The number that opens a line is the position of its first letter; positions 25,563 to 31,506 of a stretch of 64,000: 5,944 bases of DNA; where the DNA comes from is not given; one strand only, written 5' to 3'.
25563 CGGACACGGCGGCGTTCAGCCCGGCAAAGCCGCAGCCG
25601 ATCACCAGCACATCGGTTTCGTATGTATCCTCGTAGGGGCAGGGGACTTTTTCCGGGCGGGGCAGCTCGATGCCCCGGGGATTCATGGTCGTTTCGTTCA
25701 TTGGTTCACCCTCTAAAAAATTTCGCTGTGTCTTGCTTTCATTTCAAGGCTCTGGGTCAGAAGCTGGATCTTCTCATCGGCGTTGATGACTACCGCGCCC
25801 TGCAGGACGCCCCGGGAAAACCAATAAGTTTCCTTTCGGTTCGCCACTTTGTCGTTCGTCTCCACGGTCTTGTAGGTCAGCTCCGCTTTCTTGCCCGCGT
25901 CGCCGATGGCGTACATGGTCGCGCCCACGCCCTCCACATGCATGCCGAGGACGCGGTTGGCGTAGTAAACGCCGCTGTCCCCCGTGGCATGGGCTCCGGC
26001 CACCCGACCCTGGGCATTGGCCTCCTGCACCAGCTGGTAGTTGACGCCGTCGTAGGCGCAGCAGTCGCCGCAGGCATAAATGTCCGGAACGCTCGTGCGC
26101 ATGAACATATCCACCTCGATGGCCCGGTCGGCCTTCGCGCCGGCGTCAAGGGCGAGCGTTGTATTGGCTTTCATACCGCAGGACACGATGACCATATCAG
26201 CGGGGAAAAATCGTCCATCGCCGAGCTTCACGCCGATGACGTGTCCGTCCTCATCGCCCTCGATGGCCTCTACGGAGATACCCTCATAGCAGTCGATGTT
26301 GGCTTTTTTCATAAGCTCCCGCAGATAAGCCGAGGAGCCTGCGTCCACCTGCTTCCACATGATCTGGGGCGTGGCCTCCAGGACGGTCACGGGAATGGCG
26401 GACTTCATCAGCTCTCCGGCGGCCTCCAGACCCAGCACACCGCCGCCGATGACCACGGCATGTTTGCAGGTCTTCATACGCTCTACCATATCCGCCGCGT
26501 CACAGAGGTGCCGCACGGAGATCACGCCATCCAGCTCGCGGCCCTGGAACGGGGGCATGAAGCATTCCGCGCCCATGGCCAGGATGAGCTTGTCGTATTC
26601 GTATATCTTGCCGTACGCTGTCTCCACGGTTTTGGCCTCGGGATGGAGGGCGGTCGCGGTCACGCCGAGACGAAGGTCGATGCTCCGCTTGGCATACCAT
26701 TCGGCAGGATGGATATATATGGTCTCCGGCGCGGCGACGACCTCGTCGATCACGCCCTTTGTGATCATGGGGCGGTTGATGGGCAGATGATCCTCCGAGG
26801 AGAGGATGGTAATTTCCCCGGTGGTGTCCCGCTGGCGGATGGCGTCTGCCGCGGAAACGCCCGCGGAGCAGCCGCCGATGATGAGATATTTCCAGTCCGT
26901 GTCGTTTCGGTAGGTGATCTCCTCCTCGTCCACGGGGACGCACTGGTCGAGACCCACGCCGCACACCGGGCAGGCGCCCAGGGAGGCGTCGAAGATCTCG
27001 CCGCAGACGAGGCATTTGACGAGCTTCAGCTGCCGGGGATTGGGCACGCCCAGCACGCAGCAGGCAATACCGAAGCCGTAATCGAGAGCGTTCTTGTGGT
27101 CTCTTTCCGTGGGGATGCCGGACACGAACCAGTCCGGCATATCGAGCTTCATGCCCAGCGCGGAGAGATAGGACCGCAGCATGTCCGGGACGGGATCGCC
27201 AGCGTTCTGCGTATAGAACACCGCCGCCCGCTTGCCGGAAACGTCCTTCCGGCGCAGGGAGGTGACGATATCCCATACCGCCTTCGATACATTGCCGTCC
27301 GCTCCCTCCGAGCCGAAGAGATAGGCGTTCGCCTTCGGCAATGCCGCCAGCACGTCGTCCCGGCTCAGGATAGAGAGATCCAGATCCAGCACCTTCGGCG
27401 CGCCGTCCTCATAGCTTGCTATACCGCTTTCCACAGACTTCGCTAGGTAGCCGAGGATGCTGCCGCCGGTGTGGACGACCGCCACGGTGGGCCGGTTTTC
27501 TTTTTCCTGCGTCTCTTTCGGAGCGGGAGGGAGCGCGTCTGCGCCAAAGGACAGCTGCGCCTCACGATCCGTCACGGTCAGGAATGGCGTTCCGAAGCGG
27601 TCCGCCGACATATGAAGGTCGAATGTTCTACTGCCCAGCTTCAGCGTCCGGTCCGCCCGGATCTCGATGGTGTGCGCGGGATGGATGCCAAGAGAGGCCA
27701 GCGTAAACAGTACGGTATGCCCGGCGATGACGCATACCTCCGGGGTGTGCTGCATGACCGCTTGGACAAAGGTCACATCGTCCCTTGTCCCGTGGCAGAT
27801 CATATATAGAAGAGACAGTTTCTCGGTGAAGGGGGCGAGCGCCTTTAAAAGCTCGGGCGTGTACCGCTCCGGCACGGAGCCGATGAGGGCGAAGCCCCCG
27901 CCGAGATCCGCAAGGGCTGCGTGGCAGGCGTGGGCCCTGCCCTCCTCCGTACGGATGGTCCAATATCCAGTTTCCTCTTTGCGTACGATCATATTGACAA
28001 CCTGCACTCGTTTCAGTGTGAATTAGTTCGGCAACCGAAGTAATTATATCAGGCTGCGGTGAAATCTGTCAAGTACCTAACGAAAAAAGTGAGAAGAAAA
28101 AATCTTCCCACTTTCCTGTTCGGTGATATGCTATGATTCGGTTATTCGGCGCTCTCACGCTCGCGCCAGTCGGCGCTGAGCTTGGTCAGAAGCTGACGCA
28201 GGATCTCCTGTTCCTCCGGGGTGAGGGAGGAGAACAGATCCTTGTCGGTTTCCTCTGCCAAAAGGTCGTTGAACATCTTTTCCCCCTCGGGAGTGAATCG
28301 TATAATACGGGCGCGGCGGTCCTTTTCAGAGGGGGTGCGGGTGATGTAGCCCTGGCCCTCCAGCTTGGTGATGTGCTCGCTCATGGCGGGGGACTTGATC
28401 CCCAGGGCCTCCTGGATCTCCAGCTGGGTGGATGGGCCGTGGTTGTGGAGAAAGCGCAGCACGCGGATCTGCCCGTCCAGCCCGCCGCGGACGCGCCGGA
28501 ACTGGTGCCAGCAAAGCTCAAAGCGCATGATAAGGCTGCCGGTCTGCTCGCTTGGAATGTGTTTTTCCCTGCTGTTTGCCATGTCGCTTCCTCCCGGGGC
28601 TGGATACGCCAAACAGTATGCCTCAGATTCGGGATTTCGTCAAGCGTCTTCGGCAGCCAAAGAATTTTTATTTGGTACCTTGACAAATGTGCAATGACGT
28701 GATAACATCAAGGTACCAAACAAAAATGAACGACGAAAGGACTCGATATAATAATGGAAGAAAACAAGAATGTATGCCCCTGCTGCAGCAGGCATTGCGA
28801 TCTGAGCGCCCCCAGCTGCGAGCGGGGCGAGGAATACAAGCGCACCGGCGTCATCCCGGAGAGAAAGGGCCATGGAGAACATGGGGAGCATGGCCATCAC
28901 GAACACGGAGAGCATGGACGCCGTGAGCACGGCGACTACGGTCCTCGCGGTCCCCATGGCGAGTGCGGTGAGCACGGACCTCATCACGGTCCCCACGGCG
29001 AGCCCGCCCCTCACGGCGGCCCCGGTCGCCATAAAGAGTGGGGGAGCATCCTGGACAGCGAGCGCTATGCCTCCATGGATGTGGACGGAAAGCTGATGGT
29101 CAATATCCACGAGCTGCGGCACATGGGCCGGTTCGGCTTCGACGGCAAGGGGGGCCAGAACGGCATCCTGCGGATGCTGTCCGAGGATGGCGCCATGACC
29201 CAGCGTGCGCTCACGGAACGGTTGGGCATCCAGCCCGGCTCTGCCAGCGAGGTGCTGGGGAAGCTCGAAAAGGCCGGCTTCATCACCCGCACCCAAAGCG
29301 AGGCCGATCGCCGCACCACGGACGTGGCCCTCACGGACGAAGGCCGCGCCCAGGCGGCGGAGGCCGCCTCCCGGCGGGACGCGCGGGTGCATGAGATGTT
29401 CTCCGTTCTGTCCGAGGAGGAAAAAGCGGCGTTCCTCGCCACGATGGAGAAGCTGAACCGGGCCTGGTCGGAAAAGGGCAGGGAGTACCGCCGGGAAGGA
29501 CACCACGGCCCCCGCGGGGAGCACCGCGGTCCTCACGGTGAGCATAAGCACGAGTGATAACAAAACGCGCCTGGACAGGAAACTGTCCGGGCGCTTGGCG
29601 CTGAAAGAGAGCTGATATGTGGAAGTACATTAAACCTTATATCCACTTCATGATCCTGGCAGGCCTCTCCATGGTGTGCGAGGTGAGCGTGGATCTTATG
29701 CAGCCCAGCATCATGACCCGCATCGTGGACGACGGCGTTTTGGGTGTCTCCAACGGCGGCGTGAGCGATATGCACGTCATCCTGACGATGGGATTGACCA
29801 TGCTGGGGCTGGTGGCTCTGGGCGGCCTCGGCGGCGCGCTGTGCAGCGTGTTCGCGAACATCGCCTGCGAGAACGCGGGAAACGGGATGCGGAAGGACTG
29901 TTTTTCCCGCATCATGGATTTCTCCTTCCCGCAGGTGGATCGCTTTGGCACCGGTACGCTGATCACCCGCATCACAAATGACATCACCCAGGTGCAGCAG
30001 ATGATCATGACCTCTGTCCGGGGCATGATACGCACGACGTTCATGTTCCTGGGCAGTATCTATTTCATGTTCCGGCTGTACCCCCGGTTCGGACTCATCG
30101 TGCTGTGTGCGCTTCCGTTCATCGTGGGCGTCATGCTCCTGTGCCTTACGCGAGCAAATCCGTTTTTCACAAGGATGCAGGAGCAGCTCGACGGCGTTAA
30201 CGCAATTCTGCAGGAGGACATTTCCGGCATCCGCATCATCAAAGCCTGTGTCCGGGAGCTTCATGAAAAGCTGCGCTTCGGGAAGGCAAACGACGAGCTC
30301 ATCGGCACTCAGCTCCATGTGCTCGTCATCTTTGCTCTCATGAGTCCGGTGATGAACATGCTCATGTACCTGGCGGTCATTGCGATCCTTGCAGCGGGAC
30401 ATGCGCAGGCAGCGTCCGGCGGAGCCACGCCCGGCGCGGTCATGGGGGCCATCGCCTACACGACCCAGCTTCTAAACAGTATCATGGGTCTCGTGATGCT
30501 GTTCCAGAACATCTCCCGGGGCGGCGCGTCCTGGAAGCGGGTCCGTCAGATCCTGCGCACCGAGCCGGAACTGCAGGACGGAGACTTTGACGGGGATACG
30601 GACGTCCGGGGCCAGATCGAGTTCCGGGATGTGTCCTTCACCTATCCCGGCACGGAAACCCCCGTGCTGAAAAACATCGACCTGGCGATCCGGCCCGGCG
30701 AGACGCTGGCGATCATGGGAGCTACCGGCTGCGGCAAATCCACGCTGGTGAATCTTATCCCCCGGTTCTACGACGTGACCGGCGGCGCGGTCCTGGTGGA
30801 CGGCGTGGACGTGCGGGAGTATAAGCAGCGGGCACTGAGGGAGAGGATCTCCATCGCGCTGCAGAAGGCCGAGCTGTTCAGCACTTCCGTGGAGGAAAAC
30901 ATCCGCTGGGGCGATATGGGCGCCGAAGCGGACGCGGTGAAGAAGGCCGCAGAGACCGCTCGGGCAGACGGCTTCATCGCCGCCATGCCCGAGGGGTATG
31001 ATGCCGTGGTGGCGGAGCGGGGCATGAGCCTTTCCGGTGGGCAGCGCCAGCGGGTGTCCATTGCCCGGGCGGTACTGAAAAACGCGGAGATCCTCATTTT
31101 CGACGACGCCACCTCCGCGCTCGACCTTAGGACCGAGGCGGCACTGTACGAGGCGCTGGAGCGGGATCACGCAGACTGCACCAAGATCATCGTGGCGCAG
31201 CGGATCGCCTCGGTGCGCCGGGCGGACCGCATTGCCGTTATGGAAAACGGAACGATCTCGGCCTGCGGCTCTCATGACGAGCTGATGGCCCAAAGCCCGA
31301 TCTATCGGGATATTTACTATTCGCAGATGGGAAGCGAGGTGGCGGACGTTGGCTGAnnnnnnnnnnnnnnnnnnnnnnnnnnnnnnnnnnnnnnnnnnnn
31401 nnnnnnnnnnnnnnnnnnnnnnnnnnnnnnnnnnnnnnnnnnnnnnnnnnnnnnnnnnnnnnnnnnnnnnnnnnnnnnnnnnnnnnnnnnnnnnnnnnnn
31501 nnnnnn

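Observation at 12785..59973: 47-kb insertion that rebuilds its target gene by replacing the 5' end of the LMW-PTP gene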

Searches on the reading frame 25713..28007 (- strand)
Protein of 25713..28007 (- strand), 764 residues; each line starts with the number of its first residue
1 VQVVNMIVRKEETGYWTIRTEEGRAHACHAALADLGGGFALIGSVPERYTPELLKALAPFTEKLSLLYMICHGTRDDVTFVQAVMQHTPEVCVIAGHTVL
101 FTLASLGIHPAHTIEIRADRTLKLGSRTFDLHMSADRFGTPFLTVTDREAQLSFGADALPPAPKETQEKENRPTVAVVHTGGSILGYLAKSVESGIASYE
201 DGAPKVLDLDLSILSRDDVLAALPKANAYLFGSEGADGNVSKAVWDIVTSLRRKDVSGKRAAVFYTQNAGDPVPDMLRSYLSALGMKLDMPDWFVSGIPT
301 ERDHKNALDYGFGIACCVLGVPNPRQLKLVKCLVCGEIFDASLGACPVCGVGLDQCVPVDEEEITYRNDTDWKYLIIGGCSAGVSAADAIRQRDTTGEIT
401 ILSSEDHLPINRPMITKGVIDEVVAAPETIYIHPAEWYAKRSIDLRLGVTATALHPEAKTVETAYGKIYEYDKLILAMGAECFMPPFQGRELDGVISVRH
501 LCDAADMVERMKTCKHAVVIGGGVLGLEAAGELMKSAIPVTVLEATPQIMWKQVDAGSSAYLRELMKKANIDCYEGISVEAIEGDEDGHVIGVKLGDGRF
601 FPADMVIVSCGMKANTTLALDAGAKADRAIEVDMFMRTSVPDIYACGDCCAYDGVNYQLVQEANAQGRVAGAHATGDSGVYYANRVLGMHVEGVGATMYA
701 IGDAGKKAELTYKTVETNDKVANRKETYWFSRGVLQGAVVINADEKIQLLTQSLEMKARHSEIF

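Call 11: search_protein_families(library=pfam, proteins=[window:25713-28007:-], max_evalue=0.01)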
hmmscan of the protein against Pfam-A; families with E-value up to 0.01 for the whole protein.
window:25713-28007:- (764 aa): 7 families
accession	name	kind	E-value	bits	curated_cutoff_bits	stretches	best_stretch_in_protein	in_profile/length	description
PF07992.20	Pyr_redox_2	-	4.6e-59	200.7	26.1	1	373-667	2-291/291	Pyridine nucleotide-disulphide oxidoreductase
PF00070.33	Pyr_redox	-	3.3e-16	60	22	1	516-595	1-79/82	Pyridine nucleotide-disulphide oxidoreductase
PF13738.12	Pyr_redox_3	-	1.2e-07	31.8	30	1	455-647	110-305/305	Pyridine nucleotide-disulphide oxidoreductase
PF01266.30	DAO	-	3.1e-06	27.4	27.9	0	517-551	2-36/353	FAD dependent oxidoreductase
PF03486.20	HI0933_like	-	0.00014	21.9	50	0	516-557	2-43/244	HI0933-like protein Rossmann domain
PF04820.20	Trp_halogenase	-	0.00022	20.7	21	0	559-614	161-215/458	Tryptophan halogenase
PF05834.18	Lycopene_cycl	-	0.0096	15.5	23.4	0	518-552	3-39/380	Lycopene cyclase protein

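Call 55: search_protein_families(library=ncbifam, proteins=[window:25713-28007:-], max_evalue=0.001)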
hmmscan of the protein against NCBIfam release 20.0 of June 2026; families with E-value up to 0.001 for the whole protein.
window:25713-28007:- (764 aa): 51 families (the best 25 are shown)
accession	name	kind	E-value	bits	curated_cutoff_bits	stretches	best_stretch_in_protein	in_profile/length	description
TIGR02374.1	nitri_red_nirB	equivalog_domain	3.3e-60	204.4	578.35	1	376-757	3-385/794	nitrite reductase large subunit NirB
NF042949.2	3PPDioc_HcaD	equivalog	1.3e-54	185.4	450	1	374-756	4-380/386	3-phenylpropionate/cinnamic acid dioxygenase ferredoxin--NAD(+) reductase subunit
NF045765.1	PhenlGlyoxDHPadH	equivalog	1.6e-51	175.5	475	1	372-743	3-375/416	NADH-dependent phenylglyoxylate dehydrogenase subunit epsilon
NF007286.0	PRK09754.1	equivalog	4.1e-46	157.5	447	1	374-659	6-286/400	phenylpropionate dioxygenase ferredoxin reductase subunit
NF041682.1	ant_diox_AndAa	equivalog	6.7e-42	143.6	650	1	373-652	5-281/406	anthranilate 1,2-dioxygenase system ferredoxin--NAD(+) reductase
NF003437.0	PRK04965.1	equivalog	9e-40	136.8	392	1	375-659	6-284/378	NADH:flavorubredoxin reductase NorW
TIGR03385.1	CoA_CoA_reduc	equivalog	4.4e-39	134.5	578.8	1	374-718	2-359/439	CoA-disulfide reductase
NF007123.0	PRK09564.1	equivalog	1.5e-36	126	458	1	373-746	2-385/444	CoA-disulfide reductase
NF011565.0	PRK14989.1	subfamily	4.7e-35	120.9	883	1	431-719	62-351/847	nitrite reductase large subunit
NF046103.1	NOXase_Strep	equivalog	2.3e-31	109.2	600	1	373-696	1-321/442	H2O-forming NADH oxidase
TIGR01350.1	lipoamide_DH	equivalog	3.7e-28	98.4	408.8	1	457-679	117-334/461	dihydrolipoyl dehydrogenase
TIGR02053.1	MerA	equivalog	2.4e-24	86.2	454.45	1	450-680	108-334/465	mercury(II) reductase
NF004943.0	PRK06292.2-1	equivalog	7.7e-21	74.4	432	1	438-650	98-308/456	dihydrolipoyl dehydrogenase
NF010037.0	PRK13512.1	equivalog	1.8e-20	73.2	394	1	373-651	3-280/438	CoA-disulfide reductase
NF003585.0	PRK05249.1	equivalog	1.7e-19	69.8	465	1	438-678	105-337/464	Si-specific NAD(P)(+) transhydrogenase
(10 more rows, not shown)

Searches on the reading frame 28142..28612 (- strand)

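Call 11: search_protein_families(library=pfam, proteins=[window:28142-28612:-], max_evalue=0.01)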
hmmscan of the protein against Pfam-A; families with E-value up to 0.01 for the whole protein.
window:28142-28612:- (156 aa): 16 families
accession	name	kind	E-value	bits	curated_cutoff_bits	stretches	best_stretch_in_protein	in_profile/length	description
PF01047.28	MarR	-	7e-16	58.3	24.6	1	48-100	5-57/59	MarR family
PF12802.13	MarR_2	-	6.1e-14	52.4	27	1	48-101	7-61/61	MarR family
PF13601.12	HTH_34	-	1.4e-08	35.2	27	1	51-118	5-73/80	Winged helix DNA-binding domain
PF13463.12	HTH_27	-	1.1e-07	32.5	22.2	1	50-110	7-68/68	Winged helix DNA-binding domain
PF13412.12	HTH_24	-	3.2e-07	30.3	21.9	1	49-91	6-48/48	Winged helix-turn-helix DNA-binding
PF12840.13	HTH_20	-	2.6e-06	27.7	27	1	49-88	7-46/51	Helix-turn-helix domain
PF22381.2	Staph_reg_Sar_Rot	-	1.3e-05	25.6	27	1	48-117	16-85/85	Transcriptional regulator SarA/Rot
PF01726.22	LexA_DNA_bind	-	6.4e-05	23.1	23.7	1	58-95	24-61/65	LexA DNA binding domain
PF01022.26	HTH_5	-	0.00013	22.2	22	1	48-91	4-46/47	Bacterial regulatory protein, arsR family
PF01978.25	TrmB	-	0.00034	20.8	25.6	1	49-97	11-59/68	Sugar-specific transcriptional regulator TrmB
PF25212.1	HVO_A0114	-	0.0011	19.2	27.6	0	49-98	25-74/84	HVO_A0114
PF14090.12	HTH_39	-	0.0022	18.2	21.3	1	50-100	5-53/70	Winged helix-turn-helix domain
PF09339.16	HTH_IclR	-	0.0046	17.1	22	1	50-93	7-51/52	IclR helix-turn-helix domain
PF01325.25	Fe_dep_repress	-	0.0055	17.3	26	0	58-93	20-55/60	Iron dependent repressor, N-terminal DNA binding domain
PF22665.2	DUF6293_C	-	0.0056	17.6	27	0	78-113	65-97/101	DUF6293 C-terminal winged helix domain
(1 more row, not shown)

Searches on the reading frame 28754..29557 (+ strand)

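Call 11: search_protein_families(library=pfam, proteins=[window:28754-29557:+], max_evalue=0.01)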
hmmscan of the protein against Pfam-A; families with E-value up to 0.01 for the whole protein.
window:28754-29557:+ (267 aa): 17 families
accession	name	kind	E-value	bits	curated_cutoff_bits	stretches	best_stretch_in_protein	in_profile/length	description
PF01047.28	MarR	-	1.6e-14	53.9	24.6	1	138-188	8-58/59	MarR family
PF12802.13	MarR_2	-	4e-11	43.3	27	1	138-187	10-60/61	MarR family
PF13463.12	HTH_27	-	6.6e-10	39.6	22.2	1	138-197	8-68/68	Winged helix DNA-binding domain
PF13412.12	HTH_24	-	7.5e-09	35.5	21.9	1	138-178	8-48/48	Winged helix-turn-helix DNA-binding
PF13601.12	HTH_34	-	3.1e-06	27.7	27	1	138-203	5-71/80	Winged helix DNA-binding domain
PF01325.25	Fe_dep_repress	-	5.1e-05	23.8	26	1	139-177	14-52/60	Iron dependent repressor, N-terminal DNA binding domain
PF01978.25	TrmB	-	0.00013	22.2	25.6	1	144-183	19-58/68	Sugar-specific transcriptional regulator TrmB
PF24034.1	DUF7343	-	0.00036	20.8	27.6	1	138-180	8-51/62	Domain of unknown function (DUF7343)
PF22381.2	Staph_reg_Sar_Rot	-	0.00059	20.3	27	1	139-200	20-81/85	Transcriptional regulator SarA/Rot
PF12840.13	HTH_20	-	0.00085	19.7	27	1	138-179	9-50/51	Helix-turn-helix domain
PF09339.16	HTH_IclR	-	0.00099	19.3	22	1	138-179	8-50/52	IclR helix-turn-helix domain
PF13545.12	HTH_Crp_2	-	0.0013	19.1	27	1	147-179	22-55/70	Crp-like helix-turn-helix domain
PF01022.26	HTH_5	-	0.0019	18.5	22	1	137-178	6-46/47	Bacterial regulatory protein, arsR family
PF03551.20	PadR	-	0.0046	17.4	27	1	154-202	20-74/75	Transcriptional regulator PadR-like family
PF14394.12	DUF4423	-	0.0063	16.8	30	1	149-202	38-92/165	Domain of unknown function (DUF4423)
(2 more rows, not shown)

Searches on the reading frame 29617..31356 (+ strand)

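Call 11: search_protein_families(library=pfam, proteins=[window:29617-31356:+], max_evalue=0.01)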
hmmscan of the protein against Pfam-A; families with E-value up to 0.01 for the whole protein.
window:29617-31356:+ (579 aa): 6 families
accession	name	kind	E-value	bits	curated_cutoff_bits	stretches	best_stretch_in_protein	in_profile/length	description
PF00664.28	ABC_membrane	-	5e-40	138.3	28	1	12-288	1-273/274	ABC transporter transmembrane region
PF00005.33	ABC_tran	-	1.1e-31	110.7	25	1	351-500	1-137/137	ABC transporter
PF02463.25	SMC_N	-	8.5e-05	22.5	40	1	423-541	135-210/220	RecF/RecN/SMC N terminal domain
PF18926.5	DUF5676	-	0.0029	18.9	27.6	1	13-82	12-78/82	2TM family of unknown function (DUF5676)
PF09818.15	ABC_ATPase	-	0.0051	16.3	23.2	0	451-533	138-218/283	P-loop domain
PF13191.12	AAA_16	-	0.0092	16.9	32.6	0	362-514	25-156/167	AAA ATPase domain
